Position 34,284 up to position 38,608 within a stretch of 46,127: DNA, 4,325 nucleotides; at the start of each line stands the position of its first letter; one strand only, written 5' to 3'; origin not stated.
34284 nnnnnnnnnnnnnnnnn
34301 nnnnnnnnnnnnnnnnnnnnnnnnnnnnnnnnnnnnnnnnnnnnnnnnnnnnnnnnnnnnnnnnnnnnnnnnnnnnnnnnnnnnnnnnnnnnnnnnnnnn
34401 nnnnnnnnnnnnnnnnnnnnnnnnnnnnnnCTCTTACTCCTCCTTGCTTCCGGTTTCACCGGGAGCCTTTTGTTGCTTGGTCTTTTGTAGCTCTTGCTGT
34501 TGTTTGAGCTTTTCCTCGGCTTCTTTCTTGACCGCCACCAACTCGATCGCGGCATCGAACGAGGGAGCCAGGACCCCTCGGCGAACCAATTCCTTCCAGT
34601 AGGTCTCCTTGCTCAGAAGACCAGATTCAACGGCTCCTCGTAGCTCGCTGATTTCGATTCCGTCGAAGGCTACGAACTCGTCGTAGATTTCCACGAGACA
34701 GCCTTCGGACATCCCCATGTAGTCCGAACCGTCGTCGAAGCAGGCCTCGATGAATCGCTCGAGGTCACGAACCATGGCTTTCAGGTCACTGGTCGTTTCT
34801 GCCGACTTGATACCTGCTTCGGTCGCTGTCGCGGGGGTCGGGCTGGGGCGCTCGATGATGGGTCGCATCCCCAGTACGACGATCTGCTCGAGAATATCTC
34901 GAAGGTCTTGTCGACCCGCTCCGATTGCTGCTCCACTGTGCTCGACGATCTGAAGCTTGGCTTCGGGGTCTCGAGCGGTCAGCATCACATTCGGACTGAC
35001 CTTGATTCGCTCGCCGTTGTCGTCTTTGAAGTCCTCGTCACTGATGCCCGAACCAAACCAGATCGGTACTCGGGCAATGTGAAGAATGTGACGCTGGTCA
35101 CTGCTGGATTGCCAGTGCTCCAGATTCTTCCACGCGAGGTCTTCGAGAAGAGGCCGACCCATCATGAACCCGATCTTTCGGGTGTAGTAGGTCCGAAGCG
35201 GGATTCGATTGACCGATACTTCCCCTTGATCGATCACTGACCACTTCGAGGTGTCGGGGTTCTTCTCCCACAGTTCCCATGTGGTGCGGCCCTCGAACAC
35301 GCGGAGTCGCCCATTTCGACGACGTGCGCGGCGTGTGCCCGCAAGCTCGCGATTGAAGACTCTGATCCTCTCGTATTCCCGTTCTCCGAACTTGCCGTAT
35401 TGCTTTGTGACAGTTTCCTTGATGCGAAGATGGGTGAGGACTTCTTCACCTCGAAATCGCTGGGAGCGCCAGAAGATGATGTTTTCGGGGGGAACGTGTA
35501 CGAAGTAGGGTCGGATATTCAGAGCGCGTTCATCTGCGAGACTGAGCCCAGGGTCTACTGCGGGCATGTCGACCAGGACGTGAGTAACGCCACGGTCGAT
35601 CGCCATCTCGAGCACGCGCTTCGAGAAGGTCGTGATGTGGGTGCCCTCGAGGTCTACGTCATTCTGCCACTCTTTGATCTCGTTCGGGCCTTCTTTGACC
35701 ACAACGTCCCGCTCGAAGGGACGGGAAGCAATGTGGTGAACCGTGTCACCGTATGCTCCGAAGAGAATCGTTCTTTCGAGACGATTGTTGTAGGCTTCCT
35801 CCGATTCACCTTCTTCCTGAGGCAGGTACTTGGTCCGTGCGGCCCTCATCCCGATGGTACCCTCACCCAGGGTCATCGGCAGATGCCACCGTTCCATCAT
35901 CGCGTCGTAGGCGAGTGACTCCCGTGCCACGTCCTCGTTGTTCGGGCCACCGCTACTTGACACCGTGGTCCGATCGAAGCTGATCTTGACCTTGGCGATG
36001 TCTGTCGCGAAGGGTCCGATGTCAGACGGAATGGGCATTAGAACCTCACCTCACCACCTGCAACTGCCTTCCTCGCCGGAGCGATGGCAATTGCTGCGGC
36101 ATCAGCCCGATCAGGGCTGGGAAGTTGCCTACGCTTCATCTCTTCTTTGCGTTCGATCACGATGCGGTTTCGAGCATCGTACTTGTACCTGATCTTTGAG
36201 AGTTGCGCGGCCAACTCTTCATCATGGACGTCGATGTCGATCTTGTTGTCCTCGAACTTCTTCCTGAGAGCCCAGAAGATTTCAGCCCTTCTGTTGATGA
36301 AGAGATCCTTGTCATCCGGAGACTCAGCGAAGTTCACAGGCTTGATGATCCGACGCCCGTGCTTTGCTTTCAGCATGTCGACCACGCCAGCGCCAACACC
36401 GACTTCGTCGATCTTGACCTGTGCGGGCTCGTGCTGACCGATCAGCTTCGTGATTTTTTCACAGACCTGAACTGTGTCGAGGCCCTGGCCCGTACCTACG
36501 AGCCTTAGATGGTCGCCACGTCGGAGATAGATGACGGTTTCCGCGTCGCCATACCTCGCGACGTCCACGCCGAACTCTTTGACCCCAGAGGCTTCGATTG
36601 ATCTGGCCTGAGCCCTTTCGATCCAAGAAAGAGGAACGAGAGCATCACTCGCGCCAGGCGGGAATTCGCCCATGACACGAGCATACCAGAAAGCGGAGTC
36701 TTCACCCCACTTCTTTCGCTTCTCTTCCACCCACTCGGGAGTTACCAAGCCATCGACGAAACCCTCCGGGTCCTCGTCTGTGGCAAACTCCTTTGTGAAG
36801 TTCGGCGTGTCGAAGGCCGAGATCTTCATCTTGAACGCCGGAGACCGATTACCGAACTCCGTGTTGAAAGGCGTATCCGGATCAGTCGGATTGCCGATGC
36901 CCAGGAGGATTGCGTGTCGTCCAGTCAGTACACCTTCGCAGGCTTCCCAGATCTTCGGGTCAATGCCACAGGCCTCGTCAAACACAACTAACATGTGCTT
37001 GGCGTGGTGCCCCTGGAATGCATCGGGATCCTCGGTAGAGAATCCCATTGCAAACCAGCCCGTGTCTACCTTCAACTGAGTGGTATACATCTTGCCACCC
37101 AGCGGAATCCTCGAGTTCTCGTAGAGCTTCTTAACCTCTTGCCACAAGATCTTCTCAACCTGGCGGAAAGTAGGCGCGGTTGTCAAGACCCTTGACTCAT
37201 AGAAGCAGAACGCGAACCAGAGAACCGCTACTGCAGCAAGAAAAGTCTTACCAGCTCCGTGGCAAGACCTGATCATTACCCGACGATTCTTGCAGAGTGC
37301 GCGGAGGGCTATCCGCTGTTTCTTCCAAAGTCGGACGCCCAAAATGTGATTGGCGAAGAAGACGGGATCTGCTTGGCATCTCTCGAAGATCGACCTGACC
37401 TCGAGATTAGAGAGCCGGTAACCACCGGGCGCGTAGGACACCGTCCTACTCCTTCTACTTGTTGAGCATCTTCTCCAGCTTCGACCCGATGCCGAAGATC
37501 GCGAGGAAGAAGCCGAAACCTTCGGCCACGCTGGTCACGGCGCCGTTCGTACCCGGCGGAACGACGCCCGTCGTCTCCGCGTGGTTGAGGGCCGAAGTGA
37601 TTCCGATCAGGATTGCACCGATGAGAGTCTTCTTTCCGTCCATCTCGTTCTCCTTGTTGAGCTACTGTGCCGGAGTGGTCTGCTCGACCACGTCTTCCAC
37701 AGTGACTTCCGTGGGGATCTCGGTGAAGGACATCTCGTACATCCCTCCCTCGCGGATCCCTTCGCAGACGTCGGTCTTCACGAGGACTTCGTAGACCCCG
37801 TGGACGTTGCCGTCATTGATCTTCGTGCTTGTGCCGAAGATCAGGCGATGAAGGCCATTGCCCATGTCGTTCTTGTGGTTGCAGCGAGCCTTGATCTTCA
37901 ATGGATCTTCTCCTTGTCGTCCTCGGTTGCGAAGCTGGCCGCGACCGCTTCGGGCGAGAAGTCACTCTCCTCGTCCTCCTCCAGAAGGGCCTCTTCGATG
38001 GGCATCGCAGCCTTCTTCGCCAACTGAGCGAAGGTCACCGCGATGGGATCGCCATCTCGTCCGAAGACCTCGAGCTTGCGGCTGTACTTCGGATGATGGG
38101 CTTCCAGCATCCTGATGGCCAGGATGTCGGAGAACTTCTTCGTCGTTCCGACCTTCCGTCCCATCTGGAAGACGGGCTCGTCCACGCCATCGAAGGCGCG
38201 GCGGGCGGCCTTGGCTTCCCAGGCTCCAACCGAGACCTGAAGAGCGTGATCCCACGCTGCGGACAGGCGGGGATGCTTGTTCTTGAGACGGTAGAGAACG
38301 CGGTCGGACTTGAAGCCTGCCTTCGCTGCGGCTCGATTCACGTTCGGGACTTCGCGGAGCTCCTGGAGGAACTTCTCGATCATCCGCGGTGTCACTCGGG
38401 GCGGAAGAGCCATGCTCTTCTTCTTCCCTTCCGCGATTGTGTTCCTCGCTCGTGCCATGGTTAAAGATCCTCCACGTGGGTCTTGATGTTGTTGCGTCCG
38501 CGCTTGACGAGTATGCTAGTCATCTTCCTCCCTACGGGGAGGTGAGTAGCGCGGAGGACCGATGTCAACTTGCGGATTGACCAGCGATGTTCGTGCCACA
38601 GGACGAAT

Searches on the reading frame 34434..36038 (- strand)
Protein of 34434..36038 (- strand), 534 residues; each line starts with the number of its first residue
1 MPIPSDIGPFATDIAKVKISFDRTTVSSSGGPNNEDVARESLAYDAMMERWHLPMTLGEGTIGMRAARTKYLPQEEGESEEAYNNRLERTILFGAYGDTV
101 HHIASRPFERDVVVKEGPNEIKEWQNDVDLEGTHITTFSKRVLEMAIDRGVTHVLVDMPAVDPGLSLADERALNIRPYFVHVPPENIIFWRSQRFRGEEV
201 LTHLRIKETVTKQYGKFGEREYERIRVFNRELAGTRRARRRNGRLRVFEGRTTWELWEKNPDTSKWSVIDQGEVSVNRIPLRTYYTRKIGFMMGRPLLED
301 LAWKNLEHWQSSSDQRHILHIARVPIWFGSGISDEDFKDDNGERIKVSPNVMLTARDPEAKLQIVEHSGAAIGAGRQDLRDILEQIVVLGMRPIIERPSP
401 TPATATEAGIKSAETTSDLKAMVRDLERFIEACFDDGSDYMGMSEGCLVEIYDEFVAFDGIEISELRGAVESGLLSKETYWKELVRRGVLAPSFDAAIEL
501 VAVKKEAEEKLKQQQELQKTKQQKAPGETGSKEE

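Call 11: search_protein_families(library=phrogs, proteins=[window:34434-36038:-], max_evalue=0.001)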
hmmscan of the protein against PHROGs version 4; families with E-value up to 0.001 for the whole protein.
window:34434-36038:- (534 aa): 2 families
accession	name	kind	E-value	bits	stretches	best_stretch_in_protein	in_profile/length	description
phrog_145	-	head and packaging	6.2e-109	365.9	1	32-523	5-482/493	portal protein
phrog_2417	-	unknown function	4.3e-05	24.1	1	34-222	3-182/242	-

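Call 20: search_dna_similar(query=window:34434-36038:-, collection=phages, mode=protein, max_rows=25)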
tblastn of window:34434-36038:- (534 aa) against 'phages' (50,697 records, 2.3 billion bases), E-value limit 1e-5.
Records with a match: 369; places in all: 371; records where one place covers at least 80% of the query: 167.
Best place of each record, by identity: <60% 369.
By first word of the organism name: Pseudomonas 159; Xanthomonas 34; Vibrio 22; Stenotrophomonas 18; Acinetobacter 18; Escherichia 12; Achromobacter 12; Bordetella 9; Rhodobacter 8; Synechococcus 8; and 29 more.
By host as written in the record: Pseudomonas aeruginosa 55; Pseudomonas aeruginosa PAO1 25; - 23; Vibrio breoganii 20; Escherichia coli 11; Pseudomonas sp. 10; Xanthomonas arboricola pv. juglandis IVIA 1317-1a 10; Bordetella bronchiseptica ATCC 10580 9; and 104 more.
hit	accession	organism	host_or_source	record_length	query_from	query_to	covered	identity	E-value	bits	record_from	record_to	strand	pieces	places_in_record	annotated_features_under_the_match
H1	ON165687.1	Sphaerotilus phage SN1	Sphaerotilus natans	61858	5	490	91%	35.5%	7e-71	252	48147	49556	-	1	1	62kDa structural protein | hypothetical protein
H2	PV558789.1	Variovorax phage V45iii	Variovorax sp. SCN45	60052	18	495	90%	35.9%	3e-76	268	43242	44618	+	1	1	record has no annotation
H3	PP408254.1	Pseudomonas phage vB_Pa-PAC7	Pseudomonas aeruginosa PA14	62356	38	490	85%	37.2%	3e-72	256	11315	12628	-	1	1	62 kDa structural protein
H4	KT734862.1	Pseudomonas phage PAE1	Pseudomonas aeruginosa strain PAO9505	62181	20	490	88%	35.7%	8e-72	255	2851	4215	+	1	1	putative structural protein | putative nuclease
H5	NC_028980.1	Pseudomonas phage PAE1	Pseudomonas aeruginosa strain PAO9505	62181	20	490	88%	35.7%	8e-72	255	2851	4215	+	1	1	portal protein | HNH endonuclease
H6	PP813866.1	Pseudomonas phage vB_PaeS_FBPa53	Pseudomonas sp.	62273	20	490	88%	35.5%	2e-70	251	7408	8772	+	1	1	62 kDa structural protein | hypothetical protein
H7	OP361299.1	Pseudomonas phage phiH2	Pseudomonas sp. PA14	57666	8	495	91%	34.2%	2e-72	256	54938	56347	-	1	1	62kDa structural protein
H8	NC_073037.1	Pseudomonas phage phiH2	Pseudomonas sp. PA14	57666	8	495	91%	34.2%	2e-72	256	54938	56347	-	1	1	62kDa structural protein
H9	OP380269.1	Pseudomonas phage phiH1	Pseudomonas aeruginosa PA14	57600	8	495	91%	34.2%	3e-72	256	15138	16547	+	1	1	portal protein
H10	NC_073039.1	Pseudomonas phage phiH1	Pseudomonas aeruginosa PA14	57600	8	495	91%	34.2%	3e-72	256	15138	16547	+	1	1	portal protein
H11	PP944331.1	Pseudomonas phage JM2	Pseudomonas aeruginosa PAO1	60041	38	490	85%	36.6%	3e-71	253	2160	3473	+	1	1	portal protein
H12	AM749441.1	Pseudomonas virus Yua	Pseudomonas aeruginosa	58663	38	490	85%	36.6%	3e-71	253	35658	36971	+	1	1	gp52: structural phage protein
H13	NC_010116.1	Pseudomonas virus Yua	Pseudomonas aeruginosa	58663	38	490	85%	36.6%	3e-71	253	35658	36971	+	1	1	gp52: portal protein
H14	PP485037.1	Pseudomonas phage BILI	Pseudomonas aeruginosa PAO-1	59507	38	490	85%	36.6%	5e-71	253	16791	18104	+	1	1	62kDa structural protein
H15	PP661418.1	Pseudomonas phage Jack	Pseudomonas aeruginosa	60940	38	490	85%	36.6%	5e-71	253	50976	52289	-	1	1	62 kDa structural protein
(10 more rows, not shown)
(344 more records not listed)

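Call 40: get_annotated_region(hit=H1, flank=20000)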
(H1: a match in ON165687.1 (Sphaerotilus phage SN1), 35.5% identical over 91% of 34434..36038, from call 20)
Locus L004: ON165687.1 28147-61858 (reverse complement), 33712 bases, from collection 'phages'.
description: Sphaerotilus phage SN1, complete genome.
organism: Sphaerotilus phage SN1 (NCBI taxid 2936889)
taxonomy: Viruses; Duplodnaviria; Heunggongvirae; Uroviricota; Caudoviricetes; Mesyanzhinovviridae; Rabinowitzvirinae; Yuavirus
host: Sphaerotilus natans; source: -; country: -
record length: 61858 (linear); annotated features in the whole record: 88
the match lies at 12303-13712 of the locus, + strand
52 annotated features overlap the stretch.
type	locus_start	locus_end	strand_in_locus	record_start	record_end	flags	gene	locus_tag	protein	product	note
CDS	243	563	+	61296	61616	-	-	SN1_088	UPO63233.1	hypothetical protein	-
CDS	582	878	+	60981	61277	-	-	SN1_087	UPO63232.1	hypothetical protein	-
CDS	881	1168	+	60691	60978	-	-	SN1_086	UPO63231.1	hypothetical protein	-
CDS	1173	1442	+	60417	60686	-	-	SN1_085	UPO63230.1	hypothetical protein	-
CDS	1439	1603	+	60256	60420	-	-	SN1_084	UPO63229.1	hypothetical protein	-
CDS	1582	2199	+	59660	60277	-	-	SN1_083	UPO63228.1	hypothetical protein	-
CDS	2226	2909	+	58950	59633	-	-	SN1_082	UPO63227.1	hypothetical protein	Phage protein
CDS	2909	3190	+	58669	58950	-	-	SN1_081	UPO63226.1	hypothetical protein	-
CDS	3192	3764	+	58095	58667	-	-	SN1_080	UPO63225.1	exonuclease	Phage exonuclease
CDS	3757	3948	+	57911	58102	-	-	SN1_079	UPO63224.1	hypothetical protein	-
CDS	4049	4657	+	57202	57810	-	-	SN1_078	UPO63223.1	hypothetical protein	Phage protein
CDS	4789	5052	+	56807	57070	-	-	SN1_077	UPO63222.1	hypothetical protein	-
CDS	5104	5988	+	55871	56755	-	-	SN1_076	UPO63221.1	hypothetical protein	Phage protein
CDS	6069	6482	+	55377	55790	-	-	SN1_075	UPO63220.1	antirestriction protein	Antirestriction superfamily domain containing protein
CDS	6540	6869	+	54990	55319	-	-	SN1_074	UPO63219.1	hypothetical protein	-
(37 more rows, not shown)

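Call 41: get_annotated_region(hit=H2, flank=20000)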
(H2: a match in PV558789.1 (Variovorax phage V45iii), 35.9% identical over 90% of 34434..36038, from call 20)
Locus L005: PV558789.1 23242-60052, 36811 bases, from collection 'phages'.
description: UNVERIFIED: Variovorax phage V45iii, complete genome.
organism: Variovorax phage V45iii (NCBI taxid 3420614)
taxonomy: Viruses; Duplodnaviria; Heunggongvirae; Uroviricota; Caudoviricetes
host: Variovorax sp. SCN45; source: soil; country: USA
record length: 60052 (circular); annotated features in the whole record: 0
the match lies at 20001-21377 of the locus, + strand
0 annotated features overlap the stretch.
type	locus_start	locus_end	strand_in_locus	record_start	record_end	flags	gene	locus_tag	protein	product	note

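Call 42: get_annotated_region(hit=H13, flank=20000)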
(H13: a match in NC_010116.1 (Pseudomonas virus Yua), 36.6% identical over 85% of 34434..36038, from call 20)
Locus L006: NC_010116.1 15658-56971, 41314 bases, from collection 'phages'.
description: Pseudomonas phage YuA, complete genome.
organism: Pseudomonas virus Yua (NCBI taxid 462590)
taxonomy: Viruses; Duplodnaviria; Heunggongvirae; Uroviricota; Caudoviricetes; Mesyanzhinovviridae; Rabinowitzvirinae; Yuavirus
host: Pseudomonas aeruginosa; source: water sample from local pond; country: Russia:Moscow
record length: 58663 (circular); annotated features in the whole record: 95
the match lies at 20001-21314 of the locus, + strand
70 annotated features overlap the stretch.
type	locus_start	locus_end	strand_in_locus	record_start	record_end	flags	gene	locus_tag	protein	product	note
CDS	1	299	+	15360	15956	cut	gp18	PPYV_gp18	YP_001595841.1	hypothetical protein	-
CDS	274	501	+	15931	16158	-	gp19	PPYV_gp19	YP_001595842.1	hypothetical protein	-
CDS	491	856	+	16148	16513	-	gp20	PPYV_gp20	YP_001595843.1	hypothetical protein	-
CDS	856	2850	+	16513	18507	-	gp21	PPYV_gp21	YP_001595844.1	DNA polymerase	putative DNA polymerase A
CDS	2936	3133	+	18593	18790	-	gp22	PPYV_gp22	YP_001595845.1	hypothetical protein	-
CDS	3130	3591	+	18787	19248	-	gp23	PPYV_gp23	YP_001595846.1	hypothetical protein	putative deoxycytidylate deaminase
CDS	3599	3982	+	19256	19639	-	gp24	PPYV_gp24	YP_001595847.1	DNA helicase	-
CDS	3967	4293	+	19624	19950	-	gp25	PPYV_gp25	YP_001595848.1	hypothetical protein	putative repressor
CDS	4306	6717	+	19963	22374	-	gp26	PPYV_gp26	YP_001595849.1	DNA primase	putative integrase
CDS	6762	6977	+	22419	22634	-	gp27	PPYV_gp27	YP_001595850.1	hypothetical protein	-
repeat_region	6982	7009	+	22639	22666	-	-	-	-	-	putative sigma70 promoter requiring phage-encoded cofactor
CDS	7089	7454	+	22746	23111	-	gp28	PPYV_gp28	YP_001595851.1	hypothetical protein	-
CDS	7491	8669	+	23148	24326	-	gp29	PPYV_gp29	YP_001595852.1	hypothetical protein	-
CDS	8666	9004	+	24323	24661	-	gp30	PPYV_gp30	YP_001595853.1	hypothetical protein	-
CDS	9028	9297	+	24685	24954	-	gp31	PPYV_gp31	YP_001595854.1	hypothetical protein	-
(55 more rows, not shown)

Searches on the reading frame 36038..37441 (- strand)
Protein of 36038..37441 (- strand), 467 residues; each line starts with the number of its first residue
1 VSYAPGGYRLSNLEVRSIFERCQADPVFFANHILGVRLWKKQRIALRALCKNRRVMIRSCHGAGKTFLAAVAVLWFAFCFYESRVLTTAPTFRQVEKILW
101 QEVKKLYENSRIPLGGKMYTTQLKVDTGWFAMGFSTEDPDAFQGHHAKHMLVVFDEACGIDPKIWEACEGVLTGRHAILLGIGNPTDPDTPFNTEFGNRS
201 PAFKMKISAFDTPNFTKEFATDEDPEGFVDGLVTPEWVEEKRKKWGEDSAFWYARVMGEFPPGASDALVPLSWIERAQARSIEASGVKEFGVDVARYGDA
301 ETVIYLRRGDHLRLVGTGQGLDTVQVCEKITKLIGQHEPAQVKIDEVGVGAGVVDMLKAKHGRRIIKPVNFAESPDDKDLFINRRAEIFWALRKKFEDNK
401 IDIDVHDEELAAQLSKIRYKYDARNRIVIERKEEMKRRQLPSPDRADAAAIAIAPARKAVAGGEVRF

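Call 11: search_protein_families(library=phrogs, proteins=[window:36038-37441:-], max_evalue=0.001)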
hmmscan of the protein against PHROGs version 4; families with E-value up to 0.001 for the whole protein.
window:36038-37441:- (467 aa): 7 families
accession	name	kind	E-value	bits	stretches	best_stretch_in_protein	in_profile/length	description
phrog_2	-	head and packaging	5.8e-42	145.4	1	37-460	265-596/807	terminase large subunit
phrog_5902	-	unknown function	1e-32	114.8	1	16-308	12-306/359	-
phrog_5989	-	head and packaging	5.1e-06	26.9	1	20-148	115-253/347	terminase large subunit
phrog_5909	-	head and packaging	1.1e-05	25.7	1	291-430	111-245/285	terminase large subunit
phrog_9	-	head and packaging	3.6e-05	23.8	1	41-193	218-368/812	terminase large subunit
phrog_7579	-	head and packaging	0.00026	21.3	1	60-247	25-202/239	terminase large subunit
phrog_15503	-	unknown function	0.00067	20.1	0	34-106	63-139/245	-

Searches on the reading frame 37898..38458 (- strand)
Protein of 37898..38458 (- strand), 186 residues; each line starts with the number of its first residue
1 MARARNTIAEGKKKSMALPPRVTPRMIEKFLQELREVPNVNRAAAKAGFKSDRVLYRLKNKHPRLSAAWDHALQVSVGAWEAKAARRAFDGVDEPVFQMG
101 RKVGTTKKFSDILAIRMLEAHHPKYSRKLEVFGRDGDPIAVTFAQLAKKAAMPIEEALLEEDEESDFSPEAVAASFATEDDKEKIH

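Call 9: search_protein_families(library=pfam, proteins=[window:37898-38458:-], max_evalue=1)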
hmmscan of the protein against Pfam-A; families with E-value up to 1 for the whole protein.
window:37898-38458:- (186 aa): 0 families

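Call 11: search_protein_families(library=phrogs, proteins=[window:37898-38458:-], max_evalue=0.001)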
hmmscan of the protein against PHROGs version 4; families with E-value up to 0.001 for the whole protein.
window:37898-38458:- (186 aa): 1 family
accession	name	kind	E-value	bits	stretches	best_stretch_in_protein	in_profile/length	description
phrog_4044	-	head and packaging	3.3e-23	83.1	1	13-149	15-154/180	terminase small subunit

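Call 89: find_homologous_proteins(query=window:37898-38458:-, max_evalue=1e-10)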
Query window:37898-38458:- (186 aa): 3 proteins with E <= 1e-10 among 377 candidates.
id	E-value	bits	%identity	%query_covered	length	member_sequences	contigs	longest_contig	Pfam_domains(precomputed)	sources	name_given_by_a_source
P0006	1.5e-98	346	100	87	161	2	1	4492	-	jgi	jgi:hypothetical protein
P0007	1.3e-87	310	78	97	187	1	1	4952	-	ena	-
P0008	1.1e-65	239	70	87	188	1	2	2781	-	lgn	-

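Call 90: find_encoding_contigs(protein=P0007, flank=10000)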
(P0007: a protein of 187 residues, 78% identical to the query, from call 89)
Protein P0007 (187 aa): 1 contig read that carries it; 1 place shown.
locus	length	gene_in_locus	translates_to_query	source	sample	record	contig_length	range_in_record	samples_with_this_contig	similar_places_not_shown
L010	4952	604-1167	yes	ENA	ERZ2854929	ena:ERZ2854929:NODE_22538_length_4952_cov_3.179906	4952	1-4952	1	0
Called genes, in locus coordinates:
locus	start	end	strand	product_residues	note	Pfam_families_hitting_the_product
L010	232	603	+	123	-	-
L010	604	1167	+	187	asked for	-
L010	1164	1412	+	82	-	-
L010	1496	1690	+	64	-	-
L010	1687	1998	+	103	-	PF20137:BubE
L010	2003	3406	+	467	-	-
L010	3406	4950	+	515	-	?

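Call 91: find_encoding_contigs(protein=P0008, flank=10000)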
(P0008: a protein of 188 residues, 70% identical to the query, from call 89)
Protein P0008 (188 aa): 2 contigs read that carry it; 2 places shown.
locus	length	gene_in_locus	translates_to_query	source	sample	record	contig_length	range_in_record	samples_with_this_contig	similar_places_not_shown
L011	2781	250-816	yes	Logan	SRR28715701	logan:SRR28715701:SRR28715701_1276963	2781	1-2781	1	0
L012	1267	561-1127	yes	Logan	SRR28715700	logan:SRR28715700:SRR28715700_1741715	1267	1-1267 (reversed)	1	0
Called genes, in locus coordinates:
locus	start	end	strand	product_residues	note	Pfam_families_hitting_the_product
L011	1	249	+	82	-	?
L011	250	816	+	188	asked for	-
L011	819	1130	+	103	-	-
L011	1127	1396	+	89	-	-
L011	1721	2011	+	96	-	-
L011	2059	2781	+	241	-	?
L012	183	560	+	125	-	-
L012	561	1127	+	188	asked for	-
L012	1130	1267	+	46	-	?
